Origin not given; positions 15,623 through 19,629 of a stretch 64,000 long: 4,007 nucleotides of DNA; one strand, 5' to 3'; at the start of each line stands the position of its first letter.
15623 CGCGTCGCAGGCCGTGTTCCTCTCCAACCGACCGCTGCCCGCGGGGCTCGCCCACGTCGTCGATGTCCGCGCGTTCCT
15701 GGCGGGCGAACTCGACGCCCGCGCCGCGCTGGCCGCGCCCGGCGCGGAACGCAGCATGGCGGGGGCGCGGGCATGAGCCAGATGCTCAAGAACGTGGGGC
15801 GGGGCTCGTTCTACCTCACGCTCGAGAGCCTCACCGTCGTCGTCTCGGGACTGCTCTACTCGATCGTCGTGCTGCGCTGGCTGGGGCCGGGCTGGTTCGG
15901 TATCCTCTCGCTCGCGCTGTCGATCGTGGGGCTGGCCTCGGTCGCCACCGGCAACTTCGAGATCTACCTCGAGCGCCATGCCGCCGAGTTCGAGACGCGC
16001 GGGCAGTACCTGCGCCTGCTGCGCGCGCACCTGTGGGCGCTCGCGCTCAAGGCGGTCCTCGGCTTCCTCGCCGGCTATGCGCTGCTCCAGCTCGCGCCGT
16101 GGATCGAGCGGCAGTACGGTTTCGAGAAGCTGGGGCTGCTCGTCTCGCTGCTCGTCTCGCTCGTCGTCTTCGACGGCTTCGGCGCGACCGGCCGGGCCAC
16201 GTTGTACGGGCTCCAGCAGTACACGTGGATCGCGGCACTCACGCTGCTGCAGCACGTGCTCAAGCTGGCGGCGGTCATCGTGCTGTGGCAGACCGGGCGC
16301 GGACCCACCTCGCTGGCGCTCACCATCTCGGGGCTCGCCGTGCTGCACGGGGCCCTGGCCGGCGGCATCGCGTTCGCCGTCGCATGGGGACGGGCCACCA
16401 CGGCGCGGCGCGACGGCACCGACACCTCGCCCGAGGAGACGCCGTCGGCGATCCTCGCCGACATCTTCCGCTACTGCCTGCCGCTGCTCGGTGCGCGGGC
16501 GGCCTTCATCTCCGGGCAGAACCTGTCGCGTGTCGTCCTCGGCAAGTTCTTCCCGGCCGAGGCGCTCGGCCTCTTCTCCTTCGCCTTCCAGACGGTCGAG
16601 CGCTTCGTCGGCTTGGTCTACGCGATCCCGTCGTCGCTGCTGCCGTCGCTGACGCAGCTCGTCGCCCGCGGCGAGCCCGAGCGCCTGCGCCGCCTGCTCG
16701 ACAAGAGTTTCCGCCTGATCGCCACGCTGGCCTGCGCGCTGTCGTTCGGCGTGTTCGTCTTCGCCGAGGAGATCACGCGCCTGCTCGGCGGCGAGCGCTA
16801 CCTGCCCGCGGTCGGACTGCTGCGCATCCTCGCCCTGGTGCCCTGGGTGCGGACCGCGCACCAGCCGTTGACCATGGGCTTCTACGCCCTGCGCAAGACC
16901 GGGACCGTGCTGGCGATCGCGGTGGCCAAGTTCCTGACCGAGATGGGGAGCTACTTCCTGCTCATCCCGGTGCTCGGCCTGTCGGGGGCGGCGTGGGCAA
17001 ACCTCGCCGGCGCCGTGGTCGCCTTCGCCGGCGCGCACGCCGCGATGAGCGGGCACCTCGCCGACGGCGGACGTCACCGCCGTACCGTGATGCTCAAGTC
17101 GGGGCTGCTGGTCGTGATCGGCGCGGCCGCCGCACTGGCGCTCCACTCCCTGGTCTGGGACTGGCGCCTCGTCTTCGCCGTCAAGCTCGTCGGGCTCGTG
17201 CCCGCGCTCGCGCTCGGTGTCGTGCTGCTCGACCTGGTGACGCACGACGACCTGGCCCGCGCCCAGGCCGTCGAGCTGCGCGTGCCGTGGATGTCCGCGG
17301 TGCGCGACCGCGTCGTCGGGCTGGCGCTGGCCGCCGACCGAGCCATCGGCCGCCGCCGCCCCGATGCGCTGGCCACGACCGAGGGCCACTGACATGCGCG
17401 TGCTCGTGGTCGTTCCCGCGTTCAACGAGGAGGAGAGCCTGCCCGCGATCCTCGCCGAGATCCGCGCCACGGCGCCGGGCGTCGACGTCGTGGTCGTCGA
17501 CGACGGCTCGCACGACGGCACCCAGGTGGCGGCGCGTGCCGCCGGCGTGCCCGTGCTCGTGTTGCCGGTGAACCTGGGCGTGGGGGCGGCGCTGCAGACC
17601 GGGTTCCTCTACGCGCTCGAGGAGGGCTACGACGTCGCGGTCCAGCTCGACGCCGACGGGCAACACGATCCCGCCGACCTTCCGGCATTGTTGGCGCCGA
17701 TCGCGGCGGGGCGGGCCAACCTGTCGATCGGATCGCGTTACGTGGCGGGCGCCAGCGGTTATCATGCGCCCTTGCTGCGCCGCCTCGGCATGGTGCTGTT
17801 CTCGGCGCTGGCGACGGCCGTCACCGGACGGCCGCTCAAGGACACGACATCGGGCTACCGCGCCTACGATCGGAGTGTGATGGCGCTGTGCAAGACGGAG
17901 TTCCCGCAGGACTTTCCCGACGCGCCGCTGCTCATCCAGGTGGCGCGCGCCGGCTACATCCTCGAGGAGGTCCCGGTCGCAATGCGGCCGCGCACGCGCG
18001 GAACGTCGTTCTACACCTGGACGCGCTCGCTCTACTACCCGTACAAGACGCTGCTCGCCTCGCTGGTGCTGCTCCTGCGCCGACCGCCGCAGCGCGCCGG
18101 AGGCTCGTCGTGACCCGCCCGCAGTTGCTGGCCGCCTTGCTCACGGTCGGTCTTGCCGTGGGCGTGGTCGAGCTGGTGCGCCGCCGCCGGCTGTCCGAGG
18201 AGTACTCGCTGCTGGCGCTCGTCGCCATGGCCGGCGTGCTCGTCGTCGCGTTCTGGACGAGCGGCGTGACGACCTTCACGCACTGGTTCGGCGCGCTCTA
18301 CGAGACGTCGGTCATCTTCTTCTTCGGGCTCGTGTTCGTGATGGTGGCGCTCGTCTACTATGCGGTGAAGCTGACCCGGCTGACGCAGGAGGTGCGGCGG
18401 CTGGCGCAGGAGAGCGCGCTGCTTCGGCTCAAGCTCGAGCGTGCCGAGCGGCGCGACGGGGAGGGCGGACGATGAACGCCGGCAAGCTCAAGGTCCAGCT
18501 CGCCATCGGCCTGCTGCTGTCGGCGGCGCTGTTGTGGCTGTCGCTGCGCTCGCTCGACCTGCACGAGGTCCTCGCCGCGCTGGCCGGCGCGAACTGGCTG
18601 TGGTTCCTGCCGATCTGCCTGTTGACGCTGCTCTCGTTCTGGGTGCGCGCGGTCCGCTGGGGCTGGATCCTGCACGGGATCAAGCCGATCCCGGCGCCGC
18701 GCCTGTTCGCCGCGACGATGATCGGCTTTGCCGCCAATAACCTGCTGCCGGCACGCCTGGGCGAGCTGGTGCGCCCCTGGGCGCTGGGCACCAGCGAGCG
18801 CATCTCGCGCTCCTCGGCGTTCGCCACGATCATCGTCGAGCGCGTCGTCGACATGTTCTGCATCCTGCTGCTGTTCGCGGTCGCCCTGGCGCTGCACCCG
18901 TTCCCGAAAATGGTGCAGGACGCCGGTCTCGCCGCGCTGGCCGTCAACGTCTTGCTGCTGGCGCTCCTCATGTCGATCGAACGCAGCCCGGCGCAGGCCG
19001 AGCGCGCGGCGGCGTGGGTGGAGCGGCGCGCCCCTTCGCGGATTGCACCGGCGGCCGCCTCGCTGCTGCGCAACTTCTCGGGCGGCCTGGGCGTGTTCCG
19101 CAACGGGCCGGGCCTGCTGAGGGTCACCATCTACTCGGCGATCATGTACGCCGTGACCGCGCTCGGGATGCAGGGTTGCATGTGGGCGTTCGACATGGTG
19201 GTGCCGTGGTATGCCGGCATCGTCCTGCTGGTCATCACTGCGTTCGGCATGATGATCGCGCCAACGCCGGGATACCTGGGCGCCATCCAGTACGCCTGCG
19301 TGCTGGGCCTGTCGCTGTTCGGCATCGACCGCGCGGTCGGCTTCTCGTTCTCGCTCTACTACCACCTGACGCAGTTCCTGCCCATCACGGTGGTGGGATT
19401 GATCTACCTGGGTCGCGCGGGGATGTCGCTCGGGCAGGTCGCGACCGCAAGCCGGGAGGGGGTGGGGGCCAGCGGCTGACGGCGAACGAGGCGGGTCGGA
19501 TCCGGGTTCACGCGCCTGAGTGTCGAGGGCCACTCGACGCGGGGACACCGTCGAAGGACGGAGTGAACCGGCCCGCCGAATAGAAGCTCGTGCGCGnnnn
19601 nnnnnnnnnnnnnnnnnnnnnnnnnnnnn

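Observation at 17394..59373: Unusual concentration of lipid-linked-sugar machinery: four DPM1/GtrB/ArnC-like GT2 genes and six large GT-C-type membrane proteins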

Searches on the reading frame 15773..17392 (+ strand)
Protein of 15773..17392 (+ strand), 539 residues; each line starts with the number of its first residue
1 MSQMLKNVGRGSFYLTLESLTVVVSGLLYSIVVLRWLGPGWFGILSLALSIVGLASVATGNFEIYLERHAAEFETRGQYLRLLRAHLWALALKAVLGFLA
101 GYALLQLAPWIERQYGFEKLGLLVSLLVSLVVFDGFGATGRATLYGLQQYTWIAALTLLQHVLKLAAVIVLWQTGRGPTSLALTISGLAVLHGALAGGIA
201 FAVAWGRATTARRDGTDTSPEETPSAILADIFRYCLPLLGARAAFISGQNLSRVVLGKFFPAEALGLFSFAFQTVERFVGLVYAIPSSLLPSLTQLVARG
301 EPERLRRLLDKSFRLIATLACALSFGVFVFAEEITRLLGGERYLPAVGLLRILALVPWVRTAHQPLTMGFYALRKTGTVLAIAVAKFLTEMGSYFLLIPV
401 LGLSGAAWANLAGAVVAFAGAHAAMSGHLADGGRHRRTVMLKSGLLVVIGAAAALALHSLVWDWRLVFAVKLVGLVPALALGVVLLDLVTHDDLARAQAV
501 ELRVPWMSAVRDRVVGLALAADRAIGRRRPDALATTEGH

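Call 9: search_protein_families(library=pfam, proteins=[window:15773-17392:+], max_evalue=0.01)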
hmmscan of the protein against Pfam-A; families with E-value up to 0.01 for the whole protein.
window:15773-17392:+ (539 aa): 4 families
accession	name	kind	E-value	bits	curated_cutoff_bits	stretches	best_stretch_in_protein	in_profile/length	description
PF13440.11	Polysacc_synt_3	-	2.8e-20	73.2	23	1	35-347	4-292/293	Polysaccharide biosynthesis protein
PF01943.22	Polysacc_synt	-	1.1e-12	48.4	28.2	1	9-296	2-273/274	Polysaccharide biosynthesis protein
PF03023.19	MurJ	-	1.5e-08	34.2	27.4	1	281-471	248-447/451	Lipid II flippase MurJ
PF01554.23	MatE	-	2.6e-08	34.2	24.9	1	237-390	1-155/161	MatE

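Call 53: search_protein_families(library=ncbifam, proteins=[window:15773-17392:+], max_evalue=0.00001)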
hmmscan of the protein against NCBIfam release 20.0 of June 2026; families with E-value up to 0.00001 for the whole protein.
window:15773-17392:+ (539 aa): 4 families
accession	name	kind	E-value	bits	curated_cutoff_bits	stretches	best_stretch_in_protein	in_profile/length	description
TIGR02900.1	spore_V_B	equivalog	6.6e-13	48.2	372.3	1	10-418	3-424/488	stage V sporulation protein B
TIGR01695.1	murJ_mviN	equivalog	1.6e-09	37.1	235.55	1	284-482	279-485/506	murein biosynthesis integral membrane protein MurJ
NF047674.1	TeichurnBiosyTuaB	equivalog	1.2e-07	31.2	580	1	81-365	76-343/469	teichuronic acid biosynthesis protein TuaB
NF007773.0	PRK10459.1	equivalog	1.2e-07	31.1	273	1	19-417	18-394/492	MOP flippase family protein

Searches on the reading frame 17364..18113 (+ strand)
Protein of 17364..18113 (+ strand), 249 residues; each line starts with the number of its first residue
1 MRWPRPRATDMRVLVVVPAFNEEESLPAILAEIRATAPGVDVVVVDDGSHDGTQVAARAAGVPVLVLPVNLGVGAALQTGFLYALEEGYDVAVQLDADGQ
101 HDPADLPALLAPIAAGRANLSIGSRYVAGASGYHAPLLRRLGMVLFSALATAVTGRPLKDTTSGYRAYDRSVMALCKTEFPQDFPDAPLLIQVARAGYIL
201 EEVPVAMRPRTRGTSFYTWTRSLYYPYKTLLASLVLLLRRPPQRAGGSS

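Call 6: search_protein_families(library=pfam, proteins=[window:17364-18113:+], max_evalue=0.01)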
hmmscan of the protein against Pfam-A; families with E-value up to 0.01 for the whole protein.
window:17364-18113:+ (249 aa): 2 families
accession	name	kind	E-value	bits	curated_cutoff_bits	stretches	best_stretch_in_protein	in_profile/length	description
PF00535.33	Glycos_transf_2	-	3.2e-25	89.4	23.3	1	15-173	2-164/168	Glycosyl transferase family 2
PF13641.12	Glyco_tranf_2_3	-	0.006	17.1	27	1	13-73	3-71/230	Glycosyltransferase like family 2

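Call 11: search_protein_families(library=ncbifam, proteins=[window:17364-18113:+], max_evalue=0.01)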
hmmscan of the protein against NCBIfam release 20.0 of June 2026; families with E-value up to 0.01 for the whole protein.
window:17364-18113:+ (249 aa): 17 families
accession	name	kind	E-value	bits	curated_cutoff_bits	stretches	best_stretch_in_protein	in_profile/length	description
NF058614.1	PPMAGASynPpgS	equivalog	2.3e-30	105.7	370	1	13-173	2-162/226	polyprenyl-phospho-N-acetylgalactosaminyl synthase PpgS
TIGR04182.1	glyco_TIGR04182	equivalog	7.7e-23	81.3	325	1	13-214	2-197/293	S-layer glycoprotein N-glycosyltransferase AglJ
NF041391.1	DPhHxTase_Halo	equivalog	3.4e-22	78.5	375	1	19-214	3-190/213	dolichyl-phosphate hexose transferase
NF007986.1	PRK10714.1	equivalog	2.9e-12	46.2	529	1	12-228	7-221/316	undecaprenyl-phosphate 4-deoxy-4-formamido-L-arabinose transferase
TIGR04283.1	glyco_like_mftF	equivalog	2.3e-08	33.9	182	1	15-80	3-67/221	TIGR04283 family arsenosugar biosynthesis glycosyltransferase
NF010496.0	PRK13915.1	equivalog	4.4e-08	32.6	262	1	9-66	29-90/307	glucosyl-3-phosphoglycerate synthase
TIGR03965.1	mycofact_glyco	equivalog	6.2e-08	31.9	280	1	5-119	66-185/467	mycofactocin biosynthesis glycosyltransferase MftF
NF047588.1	GlcsyltransPgfSStrep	equivalog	1.4e-06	27.7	500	1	11-228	1-216/308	glycosyltransferase PgfS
TIGR03469.1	HpnB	hypoth_equivalog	2.3e-06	26.9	379.25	1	12-118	45-165/386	hopene-associated glycosyltransferase HpnB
NF041865.1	EpsU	equivalog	4.6e-06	25.9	700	1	5-116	32-150/394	exopolysaccharide biosynthesis GT2 family glycosyltransferase EpsU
TIGR03937.1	PgaC_IcaA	equivalog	5.2e-06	25.7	422.3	1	12-100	46-137/407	poly-beta-1,6-N-acetyl-D-glucosamine synthase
NF041875.1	EPS_EpsD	equivalog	2e-05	24.1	370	1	15-83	3-77/325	exopolysaccharide biosynthesis glycosyltransferase EpsD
NF045692.1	OglycostaseCruG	equivalog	4.4e-05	22.6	600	1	12-116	42-155/386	2'-O-glycosyltransferase CruG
NF050113.1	gal_furan_GlfT1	equivalog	0.00022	20.6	330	1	19-115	7-106/290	galactofuranosyltransferase GlfT1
TIGR01556.1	rhamnosyltran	subfamily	0.0016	17.7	200.55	1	40-127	22-113/281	rhamnosyltransferase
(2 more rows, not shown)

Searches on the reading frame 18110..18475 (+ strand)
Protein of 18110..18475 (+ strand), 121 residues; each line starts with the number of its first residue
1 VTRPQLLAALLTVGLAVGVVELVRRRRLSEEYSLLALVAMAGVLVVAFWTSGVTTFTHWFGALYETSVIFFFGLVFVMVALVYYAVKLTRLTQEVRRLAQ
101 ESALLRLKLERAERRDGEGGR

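Call 7: search_protein_families(library=pfam, proteins=[window:18110-18475:+], max_evalue=0.01)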
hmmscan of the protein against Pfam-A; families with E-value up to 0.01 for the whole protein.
window:18110-18475:+ (121 aa): 1 family
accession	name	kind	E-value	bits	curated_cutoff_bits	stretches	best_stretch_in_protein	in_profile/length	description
PF10066.14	DUF2304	-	1.7e-19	70.5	25.5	1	5-106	3-104/106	Uncharacterized conserved protein (DUF2304)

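Call 87: search_protein_families(library=ncbifam, proteins=[window:18110-18475:+], max_evalue=1e-8)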
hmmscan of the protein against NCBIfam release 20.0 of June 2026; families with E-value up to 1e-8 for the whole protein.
window:18110-18475:+ (121 aa): 0 families

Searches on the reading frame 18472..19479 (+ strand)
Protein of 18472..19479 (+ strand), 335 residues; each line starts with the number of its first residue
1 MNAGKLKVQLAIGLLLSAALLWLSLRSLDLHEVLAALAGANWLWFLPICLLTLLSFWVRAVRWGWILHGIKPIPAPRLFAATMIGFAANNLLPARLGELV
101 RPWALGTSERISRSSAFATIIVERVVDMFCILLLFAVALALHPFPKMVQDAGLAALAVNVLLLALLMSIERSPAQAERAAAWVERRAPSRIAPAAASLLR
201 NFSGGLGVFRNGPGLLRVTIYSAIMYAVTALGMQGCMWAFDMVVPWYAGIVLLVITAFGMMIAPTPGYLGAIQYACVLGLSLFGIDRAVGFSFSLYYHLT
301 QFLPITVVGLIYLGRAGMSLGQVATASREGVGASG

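Call 7: search_protein_families(library=pfam, proteins=[window:18472-19479:+], max_evalue=0.01)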
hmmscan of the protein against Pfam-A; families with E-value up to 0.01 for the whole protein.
window:18472-19479:+ (335 aa): 1 family
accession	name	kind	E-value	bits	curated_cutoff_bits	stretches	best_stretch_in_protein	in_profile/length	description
PF03706.18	LPG_synthase_TM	-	8.7e-54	183.5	33.4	1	11-309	2-302/302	Lysylphosphatidylglycerol synthase TM region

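Call 87: search_protein_families(library=ncbifam, proteins=[window:18472-19479:+], max_evalue=1e-8)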
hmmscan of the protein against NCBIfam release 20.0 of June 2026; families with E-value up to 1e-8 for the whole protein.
window:18472-19479:+ (335 aa): 1 family
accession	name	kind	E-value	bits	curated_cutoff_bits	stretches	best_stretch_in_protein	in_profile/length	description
TIGR00374.1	TIGR00374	subfamily_domain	5.7e-29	101.5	43.2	1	15-312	2-309/323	flippase-like domain-containing protein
